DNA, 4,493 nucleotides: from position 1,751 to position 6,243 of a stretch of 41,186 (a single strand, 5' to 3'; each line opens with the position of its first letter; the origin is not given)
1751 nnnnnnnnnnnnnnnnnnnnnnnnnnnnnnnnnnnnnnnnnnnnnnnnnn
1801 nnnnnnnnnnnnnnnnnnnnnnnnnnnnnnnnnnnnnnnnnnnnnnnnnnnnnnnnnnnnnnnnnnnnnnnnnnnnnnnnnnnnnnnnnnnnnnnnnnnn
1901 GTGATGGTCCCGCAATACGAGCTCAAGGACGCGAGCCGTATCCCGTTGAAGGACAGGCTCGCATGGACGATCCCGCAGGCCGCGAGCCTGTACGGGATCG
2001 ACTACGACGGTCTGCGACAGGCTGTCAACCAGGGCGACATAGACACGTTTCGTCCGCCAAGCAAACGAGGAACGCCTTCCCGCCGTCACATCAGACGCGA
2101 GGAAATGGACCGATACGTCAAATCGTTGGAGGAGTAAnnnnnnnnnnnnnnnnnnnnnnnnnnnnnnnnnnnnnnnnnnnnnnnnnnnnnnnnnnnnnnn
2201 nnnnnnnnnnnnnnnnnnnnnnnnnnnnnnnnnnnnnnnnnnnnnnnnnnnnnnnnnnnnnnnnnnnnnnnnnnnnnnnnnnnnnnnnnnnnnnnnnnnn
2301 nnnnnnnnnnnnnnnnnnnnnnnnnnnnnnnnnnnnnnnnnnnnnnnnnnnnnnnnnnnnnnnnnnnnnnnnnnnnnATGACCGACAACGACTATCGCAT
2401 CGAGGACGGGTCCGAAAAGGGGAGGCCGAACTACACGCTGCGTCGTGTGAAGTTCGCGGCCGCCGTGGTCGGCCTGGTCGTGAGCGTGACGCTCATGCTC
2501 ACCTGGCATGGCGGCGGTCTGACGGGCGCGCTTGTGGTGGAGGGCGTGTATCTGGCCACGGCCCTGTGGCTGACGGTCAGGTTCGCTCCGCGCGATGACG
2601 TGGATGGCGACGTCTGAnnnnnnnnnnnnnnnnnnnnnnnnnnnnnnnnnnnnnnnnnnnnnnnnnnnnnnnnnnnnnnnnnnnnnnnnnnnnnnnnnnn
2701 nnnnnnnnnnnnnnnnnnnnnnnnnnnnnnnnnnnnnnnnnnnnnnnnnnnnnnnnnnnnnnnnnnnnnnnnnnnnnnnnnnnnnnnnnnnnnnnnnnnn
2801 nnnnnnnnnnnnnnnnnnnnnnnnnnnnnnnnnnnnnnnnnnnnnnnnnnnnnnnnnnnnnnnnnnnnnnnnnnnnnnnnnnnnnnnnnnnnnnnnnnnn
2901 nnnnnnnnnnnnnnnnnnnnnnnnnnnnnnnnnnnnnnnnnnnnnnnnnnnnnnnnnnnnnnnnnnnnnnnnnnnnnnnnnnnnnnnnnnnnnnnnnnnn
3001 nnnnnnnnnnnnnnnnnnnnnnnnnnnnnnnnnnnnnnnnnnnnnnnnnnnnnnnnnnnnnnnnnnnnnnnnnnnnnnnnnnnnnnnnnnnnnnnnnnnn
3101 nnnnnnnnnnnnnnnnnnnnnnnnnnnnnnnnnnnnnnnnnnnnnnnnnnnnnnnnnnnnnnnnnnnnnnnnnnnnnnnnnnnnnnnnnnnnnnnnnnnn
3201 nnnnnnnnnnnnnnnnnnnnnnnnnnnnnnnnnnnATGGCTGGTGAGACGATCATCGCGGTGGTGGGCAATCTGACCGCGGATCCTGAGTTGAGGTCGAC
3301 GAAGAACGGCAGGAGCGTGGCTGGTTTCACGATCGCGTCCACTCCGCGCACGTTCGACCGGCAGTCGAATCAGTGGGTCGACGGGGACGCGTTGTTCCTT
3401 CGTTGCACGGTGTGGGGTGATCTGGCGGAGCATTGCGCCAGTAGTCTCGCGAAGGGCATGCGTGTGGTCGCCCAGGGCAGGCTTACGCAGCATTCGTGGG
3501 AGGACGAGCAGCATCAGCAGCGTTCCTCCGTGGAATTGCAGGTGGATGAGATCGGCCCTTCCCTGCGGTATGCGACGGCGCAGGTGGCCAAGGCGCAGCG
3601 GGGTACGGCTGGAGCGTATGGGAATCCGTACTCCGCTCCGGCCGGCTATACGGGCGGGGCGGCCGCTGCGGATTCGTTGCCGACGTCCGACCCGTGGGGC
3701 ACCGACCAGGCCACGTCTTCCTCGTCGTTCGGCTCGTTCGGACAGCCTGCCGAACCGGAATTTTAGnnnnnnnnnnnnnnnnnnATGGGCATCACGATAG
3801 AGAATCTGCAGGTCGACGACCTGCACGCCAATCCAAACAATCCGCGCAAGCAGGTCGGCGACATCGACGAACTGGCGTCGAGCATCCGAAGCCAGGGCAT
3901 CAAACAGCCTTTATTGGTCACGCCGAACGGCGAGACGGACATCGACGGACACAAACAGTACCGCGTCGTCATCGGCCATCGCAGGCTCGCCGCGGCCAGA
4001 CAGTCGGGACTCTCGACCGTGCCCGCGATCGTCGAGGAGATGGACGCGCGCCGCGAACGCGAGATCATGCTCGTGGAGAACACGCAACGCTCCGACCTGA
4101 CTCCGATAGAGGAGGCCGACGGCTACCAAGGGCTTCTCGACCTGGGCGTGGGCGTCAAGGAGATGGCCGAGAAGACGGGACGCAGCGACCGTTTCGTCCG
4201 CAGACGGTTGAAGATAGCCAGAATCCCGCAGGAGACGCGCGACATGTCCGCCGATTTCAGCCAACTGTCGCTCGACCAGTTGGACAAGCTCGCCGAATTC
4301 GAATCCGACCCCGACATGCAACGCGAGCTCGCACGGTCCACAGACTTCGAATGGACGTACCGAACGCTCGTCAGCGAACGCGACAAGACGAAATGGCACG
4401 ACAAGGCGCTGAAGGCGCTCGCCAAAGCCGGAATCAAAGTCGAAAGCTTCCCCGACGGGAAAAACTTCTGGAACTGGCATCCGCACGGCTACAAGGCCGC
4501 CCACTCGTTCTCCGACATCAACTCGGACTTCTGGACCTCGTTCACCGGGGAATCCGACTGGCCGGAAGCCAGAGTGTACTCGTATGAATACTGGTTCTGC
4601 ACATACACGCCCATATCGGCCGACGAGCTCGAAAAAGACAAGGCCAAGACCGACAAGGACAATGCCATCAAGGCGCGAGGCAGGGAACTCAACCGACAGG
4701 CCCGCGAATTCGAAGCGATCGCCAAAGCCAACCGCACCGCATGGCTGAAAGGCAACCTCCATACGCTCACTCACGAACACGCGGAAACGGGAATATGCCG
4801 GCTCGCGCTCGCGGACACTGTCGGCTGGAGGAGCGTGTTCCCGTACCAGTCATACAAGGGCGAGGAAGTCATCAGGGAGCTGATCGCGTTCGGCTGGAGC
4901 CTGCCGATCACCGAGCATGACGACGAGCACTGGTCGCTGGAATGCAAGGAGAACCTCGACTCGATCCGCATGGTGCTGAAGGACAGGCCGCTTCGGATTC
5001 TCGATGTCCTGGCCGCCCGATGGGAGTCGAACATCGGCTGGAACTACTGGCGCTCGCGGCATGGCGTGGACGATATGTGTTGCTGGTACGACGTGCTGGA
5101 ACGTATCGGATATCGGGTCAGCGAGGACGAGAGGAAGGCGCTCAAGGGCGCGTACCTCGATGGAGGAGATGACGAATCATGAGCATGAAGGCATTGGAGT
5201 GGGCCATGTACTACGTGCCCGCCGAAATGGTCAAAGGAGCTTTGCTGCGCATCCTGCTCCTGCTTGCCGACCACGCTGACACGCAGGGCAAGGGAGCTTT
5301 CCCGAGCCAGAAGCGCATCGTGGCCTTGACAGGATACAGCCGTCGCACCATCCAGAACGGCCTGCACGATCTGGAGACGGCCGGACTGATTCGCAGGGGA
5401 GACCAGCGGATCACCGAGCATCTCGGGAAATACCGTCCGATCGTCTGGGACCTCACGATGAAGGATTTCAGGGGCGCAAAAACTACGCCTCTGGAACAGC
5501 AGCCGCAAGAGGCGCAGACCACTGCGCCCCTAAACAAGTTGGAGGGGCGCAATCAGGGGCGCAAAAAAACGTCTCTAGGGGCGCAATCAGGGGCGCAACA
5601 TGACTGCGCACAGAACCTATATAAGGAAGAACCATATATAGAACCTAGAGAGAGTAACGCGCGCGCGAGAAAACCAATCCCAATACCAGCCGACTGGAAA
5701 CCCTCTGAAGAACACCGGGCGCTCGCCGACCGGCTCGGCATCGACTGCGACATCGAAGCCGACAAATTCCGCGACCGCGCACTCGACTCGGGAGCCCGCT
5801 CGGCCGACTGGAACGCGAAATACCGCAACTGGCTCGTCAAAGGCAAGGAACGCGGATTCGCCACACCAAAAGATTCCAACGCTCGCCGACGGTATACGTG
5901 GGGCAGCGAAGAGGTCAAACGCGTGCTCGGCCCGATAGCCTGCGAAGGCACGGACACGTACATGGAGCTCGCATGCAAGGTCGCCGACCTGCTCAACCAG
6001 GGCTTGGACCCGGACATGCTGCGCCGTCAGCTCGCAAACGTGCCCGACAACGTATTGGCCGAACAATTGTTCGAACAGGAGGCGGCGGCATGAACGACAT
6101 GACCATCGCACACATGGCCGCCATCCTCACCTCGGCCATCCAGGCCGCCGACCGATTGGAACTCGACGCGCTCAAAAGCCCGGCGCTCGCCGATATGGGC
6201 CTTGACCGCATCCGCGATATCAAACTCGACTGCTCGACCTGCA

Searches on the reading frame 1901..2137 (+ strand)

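Call 18: search_protein_families(library=pfam, proteins=[window:1901-2137:+], max_evalue=0.01)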
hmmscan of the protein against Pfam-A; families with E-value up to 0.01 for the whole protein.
window:1901-2137:+ (78 aa): 1 family
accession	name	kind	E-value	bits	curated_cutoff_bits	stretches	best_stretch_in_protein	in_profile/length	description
PF12728.13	HTH_17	-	0.00014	22.5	27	1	23-74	3-48/51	Helix-turn-helix domain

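Call 19: search_protein_families(library=phrogs, proteins=[window:1901-2137:+], max_evalue=0.01)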
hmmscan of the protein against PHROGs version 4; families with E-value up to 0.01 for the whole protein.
window:1901-2137:+ (78 aa): 1 family
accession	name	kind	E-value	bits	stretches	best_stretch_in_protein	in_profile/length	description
phrog_66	-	integration and excision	0.0032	18.2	1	10-76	82-143/412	excisionase and transcriptional regulator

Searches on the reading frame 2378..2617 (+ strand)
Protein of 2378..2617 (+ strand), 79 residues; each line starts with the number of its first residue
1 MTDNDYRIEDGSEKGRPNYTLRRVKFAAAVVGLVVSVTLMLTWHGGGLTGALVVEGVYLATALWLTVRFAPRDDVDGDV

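Call 18: search_protein_families(library=pfam, proteins=[window:2378-2617:+], max_evalue=0.01)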
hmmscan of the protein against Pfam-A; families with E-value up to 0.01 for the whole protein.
window:2378-2617:+ (79 aa): 0 families

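Call 19: search_protein_families(library=phrogs, proteins=[window:2378-2617:+], max_evalue=0.01)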
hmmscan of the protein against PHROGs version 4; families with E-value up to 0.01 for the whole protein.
window:2378-2617:+ (79 aa): 0 families

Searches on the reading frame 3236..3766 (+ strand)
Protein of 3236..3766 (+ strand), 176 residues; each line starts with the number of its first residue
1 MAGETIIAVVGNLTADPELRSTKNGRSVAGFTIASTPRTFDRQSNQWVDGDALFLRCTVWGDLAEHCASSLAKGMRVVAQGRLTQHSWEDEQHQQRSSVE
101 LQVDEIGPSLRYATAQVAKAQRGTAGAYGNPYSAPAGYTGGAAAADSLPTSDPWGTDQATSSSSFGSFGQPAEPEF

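Call 18: search_protein_families(library=pfam, proteins=[window:3236-3766:+], max_evalue=0.01)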
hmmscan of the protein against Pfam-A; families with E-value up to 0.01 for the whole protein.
window:3236-3766:+ (176 aa): 3 families
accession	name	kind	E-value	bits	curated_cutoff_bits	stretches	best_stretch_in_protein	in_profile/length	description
PF00436.31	SSB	-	1.2e-27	96.4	26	1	7-106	4-101/104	Single-strand binding protein family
PF01336.31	tRNA_anti-codon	-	0.0016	18.8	27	1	55-106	29-72/75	OB-fold nucleic acid binding domain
PF13742.12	tRNA_anti_2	-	0.0089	16.7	27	0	55-87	50-82/95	OB-fold nucleic acid binding domain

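Call 19: search_protein_families(library=phrogs, proteins=[window:3236-3766:+], max_evalue=0.01)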
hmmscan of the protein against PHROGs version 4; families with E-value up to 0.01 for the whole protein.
window:3236-3766:+ (176 aa): 3 families
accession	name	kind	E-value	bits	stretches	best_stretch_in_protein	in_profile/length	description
phrog_44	-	DNA, RNA and nucleotide metabolism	1.9e-42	146.9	1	1-153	84-231/271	single strand DNA binding protein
phrog_25370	-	unknown function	7.1e-06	26.6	1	7-35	5-33/48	-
phrog_26861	-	unknown function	0.0024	18.1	1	7-90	137-210/242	-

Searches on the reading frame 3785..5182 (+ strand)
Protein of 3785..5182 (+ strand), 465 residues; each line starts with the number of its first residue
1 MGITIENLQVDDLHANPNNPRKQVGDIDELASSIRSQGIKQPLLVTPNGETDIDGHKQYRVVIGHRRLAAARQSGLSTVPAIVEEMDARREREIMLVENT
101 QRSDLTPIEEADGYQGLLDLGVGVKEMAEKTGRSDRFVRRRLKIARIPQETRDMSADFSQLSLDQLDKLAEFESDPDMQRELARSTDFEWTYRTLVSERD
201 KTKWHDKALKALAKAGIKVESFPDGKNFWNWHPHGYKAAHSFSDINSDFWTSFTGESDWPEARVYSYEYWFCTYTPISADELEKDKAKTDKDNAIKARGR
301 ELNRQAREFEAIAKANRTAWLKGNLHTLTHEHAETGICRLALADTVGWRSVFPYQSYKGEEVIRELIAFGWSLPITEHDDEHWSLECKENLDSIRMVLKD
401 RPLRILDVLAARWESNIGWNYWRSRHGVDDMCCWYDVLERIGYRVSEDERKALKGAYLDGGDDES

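Call 18: search_protein_families(library=pfam, proteins=[window:3785-5182:+], max_evalue=0.01)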
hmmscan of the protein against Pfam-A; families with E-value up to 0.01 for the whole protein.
window:3785-5182:+ (465 aa): 2 families
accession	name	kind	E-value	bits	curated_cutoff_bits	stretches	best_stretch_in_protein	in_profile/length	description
PF02195.25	ParB_N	-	1.4e-19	70.4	26.3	1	5-101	3-95/95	ParB N-terminal domain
PF17762.8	HTH_ParB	-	2.7e-06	27.9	22.6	1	104-186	2-84/102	ParB HTH domain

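Call 19: search_protein_families(library=phrogs, proteins=[window:3785-5182:+], max_evalue=0.01)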
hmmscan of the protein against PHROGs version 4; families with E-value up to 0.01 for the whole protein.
window:3785-5182:+ (465 aa): 25 families
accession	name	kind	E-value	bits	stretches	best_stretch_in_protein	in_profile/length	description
phrog_6218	-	DNA, RNA and nucleotide metabolism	6.3e-148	495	1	3-465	3-504/506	ParB-like partition protein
phrog_4715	-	DNA, RNA and nucleotide metabolism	3e-36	126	1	5-179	147-336/630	ParB-like partition protein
phrog_3264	-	DNA, RNA and nucleotide metabolism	9.9e-25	88.9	1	5-146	49-186/337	ParB-like partition protein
phrog_1033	-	DNA, RNA and nucleotide metabolism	5.7e-20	73.4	1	8-180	36-208/334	ParB-like partition protein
phrog_18726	-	unknown function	1.1e-15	58.4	2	76-154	105-183/572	-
phrog_8071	-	DNA, RNA and nucleotide metabolism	1.8e-15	58.1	1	3-110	5-103/389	ParB-like partition protein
phrog_620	-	DNA, RNA and nucleotide metabolism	7e-15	56.7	1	3-99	7-95/217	ParB-like partition protein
phrog_18056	-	DNA, RNA and nucleotide metabolism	3.6e-14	53.4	1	5-207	3-171/387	ParB-like partition nuclease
phrog_498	-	other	3.6e-13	49.9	1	5-100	35-124/633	DNA methyltransferase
phrog_723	-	DNA, RNA and nucleotide metabolism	5.7e-13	50.2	1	3-100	11-103/223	ParB-like partition protein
phrog_940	-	DNA, RNA and nucleotide metabolism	2.1e-10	41.4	1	3-104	4-97/388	nuclease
phrog_7783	-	unknown function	7.2e-09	35.9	1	23-182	23-179/634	-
phrog_12047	-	DNA, RNA and nucleotide metabolism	3.9e-08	34.2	1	21-110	15-95/301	ParB-like partition nuclease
phrog_3951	-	unknown function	3.6e-06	27.7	1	4-106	17-116/301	-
phrog_2159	-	DNA, RNA and nucleotide metabolism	3.6e-06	27.6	1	5-134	61-193/365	ParB-like partition protein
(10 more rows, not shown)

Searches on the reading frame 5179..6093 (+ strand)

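Call 18: search_protein_families(library=pfam, proteins=[window:5179-6093:+], max_evalue=0.01)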
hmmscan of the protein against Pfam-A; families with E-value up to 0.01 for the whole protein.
window:5179-6093:+ (304 aa): 3 families
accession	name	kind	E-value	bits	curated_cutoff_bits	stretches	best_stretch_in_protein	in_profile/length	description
PF13730.12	HTH_36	-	1.5e-13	50.7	25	1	23-71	8-55/55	Helix-turn-helix domain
PF12802.13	MarR_2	-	0.00023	21.7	27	1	24-75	9-54/61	MarR family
PF13545.12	HTH_Crp_2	-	0.00028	21.2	27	1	23-79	4-60/70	Crp-like helix-turn-helix domain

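Call 19: search_protein_families(library=phrogs, proteins=[window:5179-6093:+], max_evalue=0.01)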
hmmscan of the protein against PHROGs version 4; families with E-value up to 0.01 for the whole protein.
window:5179-6093:+ (304 aa): 13 families
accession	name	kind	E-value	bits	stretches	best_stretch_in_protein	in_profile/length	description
phrog_1032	-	DNA, RNA and nucleotide metabolism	3.7e-44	152.8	1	1-248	1-276/281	replication initiation protein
phrog_270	-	DNA, RNA and nucleotide metabolism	2.3e-09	38.1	1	7-152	37-152/383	replication initiation protein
phrog_391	-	DNA, RNA and nucleotide metabolism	6.7e-09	36.8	1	1-164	1-161/298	replication initiation O-like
phrog_1408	-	DNA, RNA and nucleotide metabolism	9.6e-08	32.8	1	99-237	120-272/302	replication initiation protein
phrog_678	-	DNA, RNA and nucleotide metabolism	1.3e-07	32.5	1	17-151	71-192/346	replication initiation O-like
phrog_4617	-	DNA, RNA and nucleotide metabolism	5e-05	24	1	22-81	18-77/223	replication initiation protein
phrog_6643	-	DNA, RNA and nucleotide metabolism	0.00011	22.7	1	1-75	1-71/313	replication initiation protein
phrog_8102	-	DNA, RNA and nucleotide metabolism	0.00017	21.8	1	27-130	41-146/337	replication initiation protein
phrog_345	-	DNA, RNA and nucleotide metabolism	0.00018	22.3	1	19-143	44-164/297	replication initiation O-like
phrog_186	-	DNA, RNA and nucleotide metabolism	0.0005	20.8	1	22-126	46-138/308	DnaD-like helicase loader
phrog_8540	-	DNA, RNA and nucleotide metabolism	0.00069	20.9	1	1-77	1-73/196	replication initiation O-like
phrog_11896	-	DNA, RNA and nucleotide metabolism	0.0017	19.3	1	18-110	18-106/225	primosomal protein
phrog_3992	-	DNA, RNA and nucleotide metabolism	0.004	17.7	1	119-229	162-279/345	primosomal protein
